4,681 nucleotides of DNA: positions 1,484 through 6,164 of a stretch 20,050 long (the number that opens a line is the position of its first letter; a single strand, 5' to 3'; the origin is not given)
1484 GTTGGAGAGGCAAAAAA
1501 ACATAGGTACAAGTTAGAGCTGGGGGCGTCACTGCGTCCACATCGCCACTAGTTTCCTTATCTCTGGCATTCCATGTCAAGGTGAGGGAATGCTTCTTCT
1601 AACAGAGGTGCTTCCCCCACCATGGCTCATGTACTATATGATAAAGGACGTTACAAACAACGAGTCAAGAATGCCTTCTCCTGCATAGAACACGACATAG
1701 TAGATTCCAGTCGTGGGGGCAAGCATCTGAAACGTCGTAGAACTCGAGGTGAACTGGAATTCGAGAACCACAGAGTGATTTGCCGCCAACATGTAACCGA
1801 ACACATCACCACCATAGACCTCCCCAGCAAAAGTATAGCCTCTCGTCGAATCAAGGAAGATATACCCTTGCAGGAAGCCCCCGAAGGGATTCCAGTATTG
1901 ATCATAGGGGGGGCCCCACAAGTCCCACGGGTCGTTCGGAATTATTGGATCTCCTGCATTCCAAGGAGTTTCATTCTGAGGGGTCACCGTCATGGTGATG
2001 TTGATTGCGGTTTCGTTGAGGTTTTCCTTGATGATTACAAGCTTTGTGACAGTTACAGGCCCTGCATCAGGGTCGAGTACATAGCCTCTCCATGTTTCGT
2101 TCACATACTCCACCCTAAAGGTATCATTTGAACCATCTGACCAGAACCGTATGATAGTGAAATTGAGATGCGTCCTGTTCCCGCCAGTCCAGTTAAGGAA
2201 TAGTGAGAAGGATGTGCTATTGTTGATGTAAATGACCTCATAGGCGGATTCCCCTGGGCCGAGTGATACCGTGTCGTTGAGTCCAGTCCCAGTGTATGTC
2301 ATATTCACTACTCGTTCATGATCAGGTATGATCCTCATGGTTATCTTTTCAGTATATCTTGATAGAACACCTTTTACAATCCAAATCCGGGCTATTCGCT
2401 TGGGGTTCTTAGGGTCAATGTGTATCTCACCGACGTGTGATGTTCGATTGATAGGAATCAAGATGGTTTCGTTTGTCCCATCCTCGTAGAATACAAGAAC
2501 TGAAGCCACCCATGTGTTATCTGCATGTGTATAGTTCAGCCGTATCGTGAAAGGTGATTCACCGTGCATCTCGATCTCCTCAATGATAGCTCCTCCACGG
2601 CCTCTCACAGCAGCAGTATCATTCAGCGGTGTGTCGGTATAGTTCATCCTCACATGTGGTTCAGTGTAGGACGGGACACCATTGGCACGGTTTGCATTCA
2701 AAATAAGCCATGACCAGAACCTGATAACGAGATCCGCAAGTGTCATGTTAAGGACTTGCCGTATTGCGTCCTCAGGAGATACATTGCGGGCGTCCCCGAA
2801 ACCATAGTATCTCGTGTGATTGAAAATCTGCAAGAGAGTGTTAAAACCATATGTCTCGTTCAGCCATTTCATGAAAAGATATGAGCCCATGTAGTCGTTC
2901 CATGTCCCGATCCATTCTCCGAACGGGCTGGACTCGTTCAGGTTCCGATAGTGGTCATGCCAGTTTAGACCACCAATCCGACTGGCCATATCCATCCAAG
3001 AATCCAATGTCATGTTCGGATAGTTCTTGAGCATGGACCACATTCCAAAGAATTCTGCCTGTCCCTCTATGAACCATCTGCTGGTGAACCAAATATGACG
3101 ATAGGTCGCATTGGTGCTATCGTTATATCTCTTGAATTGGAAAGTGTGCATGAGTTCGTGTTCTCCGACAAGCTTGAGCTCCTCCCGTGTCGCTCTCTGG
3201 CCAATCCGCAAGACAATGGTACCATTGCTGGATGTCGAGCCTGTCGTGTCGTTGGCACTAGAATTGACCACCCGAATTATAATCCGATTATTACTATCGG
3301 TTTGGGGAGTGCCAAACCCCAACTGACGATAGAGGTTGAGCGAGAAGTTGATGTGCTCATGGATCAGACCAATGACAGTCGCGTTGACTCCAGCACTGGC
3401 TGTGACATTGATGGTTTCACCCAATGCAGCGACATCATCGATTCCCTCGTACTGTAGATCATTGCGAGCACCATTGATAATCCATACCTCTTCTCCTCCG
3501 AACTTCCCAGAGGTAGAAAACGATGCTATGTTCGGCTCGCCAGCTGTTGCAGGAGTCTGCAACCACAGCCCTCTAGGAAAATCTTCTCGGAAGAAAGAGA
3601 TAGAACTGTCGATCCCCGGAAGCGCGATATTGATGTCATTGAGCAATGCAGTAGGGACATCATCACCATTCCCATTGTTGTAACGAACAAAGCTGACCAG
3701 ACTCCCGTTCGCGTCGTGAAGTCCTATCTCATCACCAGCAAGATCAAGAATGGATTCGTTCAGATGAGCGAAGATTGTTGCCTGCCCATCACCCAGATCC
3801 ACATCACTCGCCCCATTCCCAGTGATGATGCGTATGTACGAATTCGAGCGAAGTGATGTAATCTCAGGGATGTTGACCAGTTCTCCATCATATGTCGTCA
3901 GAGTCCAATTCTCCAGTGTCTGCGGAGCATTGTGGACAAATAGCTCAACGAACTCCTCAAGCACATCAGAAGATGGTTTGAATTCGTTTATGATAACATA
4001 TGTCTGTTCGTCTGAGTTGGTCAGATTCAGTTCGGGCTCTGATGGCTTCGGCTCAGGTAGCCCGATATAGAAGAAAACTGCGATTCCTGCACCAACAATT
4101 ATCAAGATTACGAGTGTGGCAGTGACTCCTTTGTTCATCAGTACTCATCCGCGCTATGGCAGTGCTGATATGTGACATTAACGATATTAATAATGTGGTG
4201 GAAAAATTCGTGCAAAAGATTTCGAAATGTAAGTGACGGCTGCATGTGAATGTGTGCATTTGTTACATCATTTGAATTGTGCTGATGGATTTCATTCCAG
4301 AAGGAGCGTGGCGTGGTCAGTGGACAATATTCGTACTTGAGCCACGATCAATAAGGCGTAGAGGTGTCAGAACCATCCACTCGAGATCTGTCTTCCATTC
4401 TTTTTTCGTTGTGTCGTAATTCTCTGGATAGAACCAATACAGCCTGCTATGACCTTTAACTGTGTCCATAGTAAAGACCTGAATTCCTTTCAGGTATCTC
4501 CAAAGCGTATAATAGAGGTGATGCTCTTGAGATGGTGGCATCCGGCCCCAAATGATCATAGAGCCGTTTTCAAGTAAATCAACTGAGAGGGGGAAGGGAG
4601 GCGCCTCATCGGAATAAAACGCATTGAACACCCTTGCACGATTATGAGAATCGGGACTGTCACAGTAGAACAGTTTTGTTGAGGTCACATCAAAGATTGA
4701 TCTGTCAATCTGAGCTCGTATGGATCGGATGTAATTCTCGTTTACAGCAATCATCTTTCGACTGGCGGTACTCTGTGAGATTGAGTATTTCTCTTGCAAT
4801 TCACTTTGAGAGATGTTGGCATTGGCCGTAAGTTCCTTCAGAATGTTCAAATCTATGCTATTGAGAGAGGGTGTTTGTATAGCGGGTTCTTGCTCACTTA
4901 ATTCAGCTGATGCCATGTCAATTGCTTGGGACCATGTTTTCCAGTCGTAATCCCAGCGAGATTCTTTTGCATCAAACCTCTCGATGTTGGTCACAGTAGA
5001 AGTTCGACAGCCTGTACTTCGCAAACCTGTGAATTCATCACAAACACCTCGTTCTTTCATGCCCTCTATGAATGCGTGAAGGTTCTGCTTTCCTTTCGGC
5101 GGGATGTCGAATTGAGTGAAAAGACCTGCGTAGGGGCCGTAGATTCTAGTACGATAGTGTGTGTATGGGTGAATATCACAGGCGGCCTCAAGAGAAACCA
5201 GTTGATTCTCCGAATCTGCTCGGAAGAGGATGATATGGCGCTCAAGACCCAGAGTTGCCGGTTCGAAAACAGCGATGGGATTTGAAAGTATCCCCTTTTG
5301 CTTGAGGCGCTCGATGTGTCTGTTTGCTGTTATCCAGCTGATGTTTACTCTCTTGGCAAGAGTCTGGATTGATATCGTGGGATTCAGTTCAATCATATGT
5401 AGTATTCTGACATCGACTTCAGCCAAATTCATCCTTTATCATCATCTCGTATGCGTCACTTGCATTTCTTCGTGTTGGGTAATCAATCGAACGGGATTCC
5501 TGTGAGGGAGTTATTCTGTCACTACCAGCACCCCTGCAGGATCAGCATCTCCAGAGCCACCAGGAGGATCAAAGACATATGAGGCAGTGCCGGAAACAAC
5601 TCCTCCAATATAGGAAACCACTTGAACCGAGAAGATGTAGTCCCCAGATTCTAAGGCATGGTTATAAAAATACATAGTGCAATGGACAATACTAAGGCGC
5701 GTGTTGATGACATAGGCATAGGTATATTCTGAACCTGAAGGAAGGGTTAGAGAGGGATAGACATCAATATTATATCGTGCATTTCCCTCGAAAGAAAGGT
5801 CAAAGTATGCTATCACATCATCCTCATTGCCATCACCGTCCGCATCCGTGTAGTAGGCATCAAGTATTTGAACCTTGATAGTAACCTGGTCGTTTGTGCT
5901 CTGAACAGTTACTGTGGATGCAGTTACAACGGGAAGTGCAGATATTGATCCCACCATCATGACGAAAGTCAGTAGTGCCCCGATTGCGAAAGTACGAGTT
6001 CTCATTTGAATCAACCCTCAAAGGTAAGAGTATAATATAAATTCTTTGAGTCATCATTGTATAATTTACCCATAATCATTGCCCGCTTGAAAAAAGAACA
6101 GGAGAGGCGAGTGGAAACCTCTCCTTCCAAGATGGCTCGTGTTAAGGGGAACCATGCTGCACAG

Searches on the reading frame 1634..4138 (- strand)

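Call 5: search_protein_families(library=pfam, proteins=[window:1634-4138:-], max_evalue=0.01)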
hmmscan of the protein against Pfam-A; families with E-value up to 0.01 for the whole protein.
window:1634-4138:- (834 aa): 2 families
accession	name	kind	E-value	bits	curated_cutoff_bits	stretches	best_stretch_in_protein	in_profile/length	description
PF00932.25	LTD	-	5.8e-09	36.7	34.3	1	45-154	5-108/109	Lamin Tail Domain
PF19527.4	DUF6055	-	1.2e-05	24.9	27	1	272-394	79-202/417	Family of unknown function (DUF6055)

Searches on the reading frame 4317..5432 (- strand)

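Call 5: search_protein_families(library=pfam, proteins=[window:4317-5432:-], max_evalue=0.01)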
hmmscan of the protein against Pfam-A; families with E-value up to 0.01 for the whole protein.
window:4317-5432:- (371 aa): 11 families
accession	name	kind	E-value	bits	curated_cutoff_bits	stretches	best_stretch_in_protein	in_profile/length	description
PF13412.12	HTH_24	-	3.2e-19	68.7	21.9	2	5-49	3-47/48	Winged helix-turn-helix DNA-binding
PF13404.12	HTH_AsnC-type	-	2.7e-10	40.3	27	2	5-43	3-41/42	AsnC-type helix-turn-helix domain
PF08279.18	HTH_11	-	2.7e-09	37.2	25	1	10-48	5-44/55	HTH domain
PF01047.28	MarR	-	4e-09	36.7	24.6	1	7-49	5-47/59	MarR family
PF05043.19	Mga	-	4.6e-07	30.8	21.1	1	191-232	15-56/87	Mga helix-turn-helix domain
PF12802.13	MarR_2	-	4.9e-07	30.2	27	1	7-49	7-50/61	MarR family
PF25213.1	HVO_A0261_N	-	8.6e-05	22.8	35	0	197-229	16-47/86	HVO_A0261 N-terminal domain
PF13730.12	HTH_36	-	0.00076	19.7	25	1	18-49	26-55/55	Helix-turn-helix domain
PF08220.18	HTH_DeoR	-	0.0013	18.9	21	0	9-49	4-44/57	DeoR-like helix-turn-helix domain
PF09397.16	FtsK_gamma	-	0.0054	16.9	30.6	0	18-52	18-52/63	Ftsk gamma domain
PF13384.12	HTH_23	-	0.0066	16.7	24.6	0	13-48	10-46/50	Homeodomain-like domain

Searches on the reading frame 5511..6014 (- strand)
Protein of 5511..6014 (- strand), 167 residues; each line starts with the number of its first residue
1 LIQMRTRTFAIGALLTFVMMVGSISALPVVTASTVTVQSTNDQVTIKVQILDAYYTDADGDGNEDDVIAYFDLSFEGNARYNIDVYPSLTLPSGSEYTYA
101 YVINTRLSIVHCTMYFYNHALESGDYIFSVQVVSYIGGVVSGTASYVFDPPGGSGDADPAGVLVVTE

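Call 5: search_protein_families(library=pfam, proteins=[window:5511-6014:-], max_evalue=0.01)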
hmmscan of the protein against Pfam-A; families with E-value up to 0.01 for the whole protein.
window:5511-6014:- (167 aa): 0 families

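Call 19: find_homologous_proteins(query=window:5511-6014:-)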
Query window:5511-6014:- (167 aa): 21 proteins with E <= 0.001 among 280 candidates. Only proteins of 91 to 293 residues were searched: fused or split forms outside these lengths cannot appear, so this answer is no evidence that the protein stands alone or is whole; lengths 'longer' or 'shorter' looks for them.
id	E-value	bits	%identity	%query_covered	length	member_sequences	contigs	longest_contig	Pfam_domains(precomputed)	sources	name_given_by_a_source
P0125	5.2e-100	350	100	98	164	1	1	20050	-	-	-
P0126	4.9e-73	262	71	98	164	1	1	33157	-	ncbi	-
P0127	4.4e-69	249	72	99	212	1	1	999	-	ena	-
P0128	2.7e-65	237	64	98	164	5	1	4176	-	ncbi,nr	ncbi:MAG: hypothetical protein KGY80_13790 [Candidatus Thorarchaeota archaeon]|nr:hypothetical prote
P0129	7.5e-60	219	60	100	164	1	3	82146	-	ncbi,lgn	-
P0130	2.4e-59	218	62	97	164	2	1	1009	-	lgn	-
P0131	5.4e-59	217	60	95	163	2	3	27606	-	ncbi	ncbi:MAG: hypothetical protein ACTSYL_07375 [Candidatus Thorarchaeota archaeon]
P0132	2.6e-58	214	68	81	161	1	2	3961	-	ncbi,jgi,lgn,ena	-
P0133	1.1e-57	212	64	88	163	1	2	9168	-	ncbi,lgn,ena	-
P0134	1.6e-56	209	59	99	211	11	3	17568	-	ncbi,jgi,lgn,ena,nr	ncbi:MAG: hypothetical protein DRO73_10615 [Candidatus Thorarchaeota archaeon]|nr:MAG: hypothetical 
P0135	2.8e-55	204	58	97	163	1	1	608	-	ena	-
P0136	3.9e-55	204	63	88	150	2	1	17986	-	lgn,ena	-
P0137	4.5e-54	201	63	83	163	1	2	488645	-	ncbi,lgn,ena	-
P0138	5.9e-54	200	64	80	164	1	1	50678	-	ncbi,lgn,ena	-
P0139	2.8e-49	185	56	90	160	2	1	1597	-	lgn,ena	-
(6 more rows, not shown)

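Call 28: predict_structure(alignment_id=A2)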
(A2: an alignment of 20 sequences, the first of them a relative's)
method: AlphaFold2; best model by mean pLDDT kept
length: 164 residues; sequences in the alignment: 20
mean_pLDDT: 83.7   pTM: 0.72
mean pLDDT of the five models: 83.7, 83.2, 80.3, 80.1, 79.5
residues with pLDDT >= 90: 67; 70-90: 68; 50-70: 27; < 50: 2
segments of 3 or more residues with pLDDT < 50: none
pLDDT, mean of each block of 10 residues (from residue 1): 80 76 56 66 90 87 92 88 94 94 94 89 92 81 77 79 93
secondary structure, 60 per line:
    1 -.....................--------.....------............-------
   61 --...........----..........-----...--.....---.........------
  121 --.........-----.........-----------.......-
elements in order: H2-22 E31-35 E42-53 E63-73 E78-87 E93-95 E98-102 E106-114 E123-131 E137-145 E157-163

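Call 31: fold_search(model_id=the predicted structure, library=pdb)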
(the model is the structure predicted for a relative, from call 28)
No match with E <= 0.001 here; weaker rows may still be real.
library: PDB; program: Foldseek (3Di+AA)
matches with E <= 10: 500; with E <= 0.001: 0
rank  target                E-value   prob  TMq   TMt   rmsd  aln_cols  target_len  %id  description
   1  2r5o_B                4.3e-03  1.00  0.42  0.41   5.4       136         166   13  Crystal structure of the C-terminal domain of wzt (released 2007-12-25)
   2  2e56                  5.1e-03  0.84  0.31  0.34  11.9       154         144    6  Crystal structure of human MD-2 (released 2007-06-26)
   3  1fie_B                5.7e-03  1.00  0.44  0.12   4.1       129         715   17  RECOMBINANT HUMAN COAGULATION FACTOR XIII (released 1997-02-12)
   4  6byi_A                5.7e-03  1.00  0.39  0.09   5.1       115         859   15  Crystal structure of the acid-base mutant (E477A) of the GH2 exo-beta-mannanase from Xanthomonas axonopodis pv. citri (released 2018-07-18)
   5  2v9u_A                6.1e-03  0.99  0.35  0.42   6.6       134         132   13  Rim domain of main porin from Mycobacteria smegmatis (released 2008-01-15)
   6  3isy                  6.4e-03  1.00  0.37  0.48   4.9       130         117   10  Crystal structure of an intracellular proteinase inhibitor (ipi, bsu11130) from bacillus subtilis at 2.61 A resolution (released 2009-09-15)
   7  3mu3_A                7.2e-03  0.60  0.25  0.28  13.2       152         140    8  Crystal structure of chicken MD-1 complexed with lipid IVa (released 2010-06-09)
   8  4b5q_A                7.6e-03  0.97  0.31  0.25   5.8       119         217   14  The lytic polysaccharide monooxygenase GH61D structure from the basidiomycota fungus Phanerochaete chrysosporium (released 2013-04-03)
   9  8cmt_A                7.6e-03  1.00  0.45  0.12   4.1       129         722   16  Structure of the plasma coagulation Factor XIII A2B2 heterotetrameric complex. (released 2024-09-11)
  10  6byc                  8.0e-03  0.99  0.37  0.09   5.5       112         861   14  Crystal structure of the GH2 exo-beta-mannanase from Xanthomonas axonopodis pv. citri (released 2018-07-18)
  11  7p2p_B                8.0e-03  0.51  0.22  0.21  19.1       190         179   12  Human Signal Peptidase Complex Paralog A (SPC-A) (released 2021-10-06)
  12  8c7f_A                8.5e-03  0.99  0.40  0.11   6.8       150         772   10  Crystal structure of beta-xylosidase mutant (D281N, E517Q) from Thermotoga maritima in complex with xylopentaose (released 2024-01-24)
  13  1evu_A                9.0e-03  0.23  0.21  0.07  22.5       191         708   11  HUMAN FACTOR XIII WITH CALCIUM BOUND IN THE ION SITE (released 2000-05-10)
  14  2r5o_A                9.5e-03  1.00  0.46  0.45   5.3       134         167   14  Crystal structure of the C-terminal domain of wzt (released 2007-12-25)
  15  7exk_A                9.5e-03  0.99  0.34  0.27   5.8       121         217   12  An AA9 LPMO of Ceriporiopsis subvermispora (released 2022-05-04)
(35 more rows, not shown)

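Call 73: search_protein_families(library=pfam, proteins=[P0125], max_evalue=10)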
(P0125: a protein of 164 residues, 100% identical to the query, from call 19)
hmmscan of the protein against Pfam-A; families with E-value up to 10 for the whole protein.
P0125 (164 aa): 2 families
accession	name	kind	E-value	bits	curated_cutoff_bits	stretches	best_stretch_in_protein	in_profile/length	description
PF22433.2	MtxA_IG-like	-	0.094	13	26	1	83-131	13-66/83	Magnetotaxis protein MtxA, Immunoglobulin-like domain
PF16153.10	DUF4861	-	0.13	11.7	22.3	1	32-99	33-94/380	Domain of unknown function (DUF4861)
